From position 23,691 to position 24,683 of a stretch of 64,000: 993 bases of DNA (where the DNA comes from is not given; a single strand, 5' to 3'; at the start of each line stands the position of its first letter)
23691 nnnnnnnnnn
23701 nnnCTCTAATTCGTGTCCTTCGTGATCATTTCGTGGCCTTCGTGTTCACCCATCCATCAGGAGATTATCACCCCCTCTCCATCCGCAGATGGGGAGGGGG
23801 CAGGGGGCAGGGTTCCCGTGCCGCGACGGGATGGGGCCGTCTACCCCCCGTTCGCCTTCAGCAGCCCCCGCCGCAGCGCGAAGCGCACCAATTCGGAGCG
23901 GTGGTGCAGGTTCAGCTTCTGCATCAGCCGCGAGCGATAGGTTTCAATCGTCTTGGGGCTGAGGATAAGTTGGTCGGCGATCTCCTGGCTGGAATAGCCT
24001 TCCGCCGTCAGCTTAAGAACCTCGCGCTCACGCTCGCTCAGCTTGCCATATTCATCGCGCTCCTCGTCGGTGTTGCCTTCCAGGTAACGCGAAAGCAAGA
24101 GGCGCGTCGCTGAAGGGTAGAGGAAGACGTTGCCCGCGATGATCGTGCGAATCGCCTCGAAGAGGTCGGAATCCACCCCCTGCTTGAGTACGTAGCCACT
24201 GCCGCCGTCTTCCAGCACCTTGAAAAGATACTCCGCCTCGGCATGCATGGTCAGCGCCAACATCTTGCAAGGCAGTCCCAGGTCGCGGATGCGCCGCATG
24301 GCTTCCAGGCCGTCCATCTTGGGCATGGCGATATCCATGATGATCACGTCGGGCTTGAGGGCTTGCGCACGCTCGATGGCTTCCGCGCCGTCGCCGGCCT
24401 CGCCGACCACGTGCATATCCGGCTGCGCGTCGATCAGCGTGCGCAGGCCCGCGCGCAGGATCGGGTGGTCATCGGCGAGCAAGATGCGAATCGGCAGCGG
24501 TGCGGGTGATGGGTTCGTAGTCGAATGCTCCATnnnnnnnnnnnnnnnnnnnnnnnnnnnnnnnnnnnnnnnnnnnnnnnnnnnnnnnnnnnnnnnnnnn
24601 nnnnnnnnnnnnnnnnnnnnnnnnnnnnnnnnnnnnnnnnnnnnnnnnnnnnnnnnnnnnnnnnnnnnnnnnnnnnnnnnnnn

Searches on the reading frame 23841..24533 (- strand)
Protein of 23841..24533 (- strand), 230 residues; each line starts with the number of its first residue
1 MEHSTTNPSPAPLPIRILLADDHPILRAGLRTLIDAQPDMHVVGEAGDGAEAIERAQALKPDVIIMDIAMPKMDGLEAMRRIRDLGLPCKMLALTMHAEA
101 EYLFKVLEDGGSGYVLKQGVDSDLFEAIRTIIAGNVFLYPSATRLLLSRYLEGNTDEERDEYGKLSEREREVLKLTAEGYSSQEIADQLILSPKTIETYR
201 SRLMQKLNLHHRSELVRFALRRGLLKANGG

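Call 47: search_protein_families(library=pfam, proteins=[window:23841-24533:-], max_evalue=0.00001)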
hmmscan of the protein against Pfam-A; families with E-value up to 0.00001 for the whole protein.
window:23841-24533:- (230 aa): 3 families
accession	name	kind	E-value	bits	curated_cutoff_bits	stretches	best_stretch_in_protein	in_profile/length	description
PF00072.30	Response_reg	-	5.8e-28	97.7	30.2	1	17-129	1-111/111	Response regulator receiver domain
PF00196.25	GerE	-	4.7e-22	77.8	23.5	1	165-219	3-57/57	Bacterial regulatory proteins, luxR family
PF08281.18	Sigma70_r4_2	-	4.2e-09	36.3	25.7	1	164-207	10-54/54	Sigma-70, region 4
